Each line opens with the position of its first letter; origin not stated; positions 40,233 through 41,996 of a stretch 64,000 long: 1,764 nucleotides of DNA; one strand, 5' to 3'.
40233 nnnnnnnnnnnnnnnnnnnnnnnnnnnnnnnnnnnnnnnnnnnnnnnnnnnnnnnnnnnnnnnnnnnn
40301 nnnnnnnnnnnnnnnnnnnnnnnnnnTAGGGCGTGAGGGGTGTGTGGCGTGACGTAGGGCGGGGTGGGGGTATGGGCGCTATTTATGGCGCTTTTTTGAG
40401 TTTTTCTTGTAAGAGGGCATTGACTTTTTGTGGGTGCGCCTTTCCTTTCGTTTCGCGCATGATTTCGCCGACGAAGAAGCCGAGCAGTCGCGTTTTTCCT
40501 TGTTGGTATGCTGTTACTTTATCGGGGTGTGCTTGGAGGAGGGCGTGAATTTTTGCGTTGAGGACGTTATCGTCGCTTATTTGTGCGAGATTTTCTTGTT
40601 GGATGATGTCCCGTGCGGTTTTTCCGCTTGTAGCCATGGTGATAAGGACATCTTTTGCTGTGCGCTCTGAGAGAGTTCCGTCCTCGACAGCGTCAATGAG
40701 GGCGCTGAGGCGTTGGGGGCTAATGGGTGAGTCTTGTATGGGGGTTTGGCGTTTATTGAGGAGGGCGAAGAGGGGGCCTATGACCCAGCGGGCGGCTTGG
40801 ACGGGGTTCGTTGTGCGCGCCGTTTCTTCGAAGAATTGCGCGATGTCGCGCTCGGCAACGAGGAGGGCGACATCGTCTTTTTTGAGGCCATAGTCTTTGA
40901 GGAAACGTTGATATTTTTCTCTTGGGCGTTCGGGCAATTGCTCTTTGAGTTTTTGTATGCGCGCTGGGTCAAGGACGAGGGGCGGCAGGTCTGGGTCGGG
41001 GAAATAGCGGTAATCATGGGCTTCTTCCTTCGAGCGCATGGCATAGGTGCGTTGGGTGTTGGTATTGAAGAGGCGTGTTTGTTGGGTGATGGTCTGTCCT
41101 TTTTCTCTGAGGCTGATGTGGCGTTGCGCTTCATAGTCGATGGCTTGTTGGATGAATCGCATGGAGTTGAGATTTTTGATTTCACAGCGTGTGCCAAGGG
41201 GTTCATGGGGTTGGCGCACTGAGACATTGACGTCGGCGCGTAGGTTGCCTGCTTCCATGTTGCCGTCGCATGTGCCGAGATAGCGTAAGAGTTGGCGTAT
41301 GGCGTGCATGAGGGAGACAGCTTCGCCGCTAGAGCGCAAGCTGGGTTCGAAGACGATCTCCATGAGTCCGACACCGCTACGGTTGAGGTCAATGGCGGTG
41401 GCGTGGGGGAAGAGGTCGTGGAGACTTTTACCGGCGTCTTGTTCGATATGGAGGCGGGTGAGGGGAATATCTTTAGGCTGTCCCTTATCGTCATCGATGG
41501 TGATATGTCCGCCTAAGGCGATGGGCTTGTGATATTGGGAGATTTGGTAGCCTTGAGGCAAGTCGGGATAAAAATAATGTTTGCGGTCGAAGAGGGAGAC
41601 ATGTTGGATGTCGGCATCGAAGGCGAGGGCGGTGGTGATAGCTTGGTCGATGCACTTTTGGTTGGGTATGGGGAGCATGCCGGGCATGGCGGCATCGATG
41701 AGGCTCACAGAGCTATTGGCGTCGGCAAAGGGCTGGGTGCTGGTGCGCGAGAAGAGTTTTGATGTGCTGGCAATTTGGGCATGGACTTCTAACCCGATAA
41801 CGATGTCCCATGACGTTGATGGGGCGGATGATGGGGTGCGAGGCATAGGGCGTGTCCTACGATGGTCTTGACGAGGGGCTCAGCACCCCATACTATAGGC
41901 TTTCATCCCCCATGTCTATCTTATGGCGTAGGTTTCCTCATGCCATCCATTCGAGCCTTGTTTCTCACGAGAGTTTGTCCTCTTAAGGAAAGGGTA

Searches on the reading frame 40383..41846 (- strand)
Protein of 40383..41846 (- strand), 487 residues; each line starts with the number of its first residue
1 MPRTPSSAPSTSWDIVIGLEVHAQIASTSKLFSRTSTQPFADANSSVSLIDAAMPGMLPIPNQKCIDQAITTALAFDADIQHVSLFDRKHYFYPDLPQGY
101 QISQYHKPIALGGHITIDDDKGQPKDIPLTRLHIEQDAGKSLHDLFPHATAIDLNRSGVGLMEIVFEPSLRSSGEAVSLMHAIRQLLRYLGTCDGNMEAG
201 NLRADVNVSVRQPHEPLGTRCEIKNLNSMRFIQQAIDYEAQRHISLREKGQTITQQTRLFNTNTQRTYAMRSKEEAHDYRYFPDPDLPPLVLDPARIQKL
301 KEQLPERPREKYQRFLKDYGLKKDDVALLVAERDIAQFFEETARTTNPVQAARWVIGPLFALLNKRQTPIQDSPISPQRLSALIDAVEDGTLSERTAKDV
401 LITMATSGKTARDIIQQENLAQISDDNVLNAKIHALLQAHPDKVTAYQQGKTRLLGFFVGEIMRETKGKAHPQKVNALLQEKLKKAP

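Call 80: search_protein_families(library=ncbifam, proteins=[window:40383-41846:-], max_evalue=1e-10)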
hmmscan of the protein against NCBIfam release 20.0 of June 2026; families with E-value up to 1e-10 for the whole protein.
window:40383-41846:- (487 aa): 9 families
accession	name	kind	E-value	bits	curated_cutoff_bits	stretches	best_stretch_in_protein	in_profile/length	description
NF004015.0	PRK05477.1-5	equivalog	1.9e-204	679.8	628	1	10-484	12-487/488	Asp-tRNA(Asn)/Glu-tRNA(Gln) amidotransferase subunit GatB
NF004014.0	PRK05477.1-4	equivalog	1.4e-184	614.3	414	1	12-484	2-475/475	Asp-tRNA(Asn)/Glu-tRNA(Gln) amidotransferase subunit GatB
NF004012.0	PRK05477.1-2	equivalog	5.7e-171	569.5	338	1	12-485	3-480/481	Asp-tRNA(Asn)/Glu-tRNA(Gln) amidotransferase subunit GatB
TIGR00133.1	gatB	equivalog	5.6e-153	509.9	314.8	1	12-483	3-480/481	Asp-tRNA(Asn)/Glu-tRNA(Gln) amidotransferase subunit GatB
NF004011.1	PRK05477.1-1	equivalog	7.5e-136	453.6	680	1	13-485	3-475/475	Asp-tRNA(Asn)/Glu-tRNA(Gln) amidotransferase subunit GatB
NF004013.0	PRK05477.1-3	equivalog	7.4e-120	400.8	653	1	12-484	16-500/501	Asp-tRNA(Asn)/Glu-tRNA(Gln) amidotransferase subunit GatB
NF003107.0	PRK04028.1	equivalog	1.5e-44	152.4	456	2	251-485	401-626/630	Glu-tRNA(Gln) amidotransferase subunit GatE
NF011291.0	PRK14703.1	equivalog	1.7e-40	139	681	1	298-484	586-768/769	glutamine--tRNA ligase/YqeY domain fusion protein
TIGR00134.1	gatE_arch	equivalog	1.5e-34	119.2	319.55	2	279-485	420-620/622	Glu-tRNA(Gln) amidotransferase subunit GatE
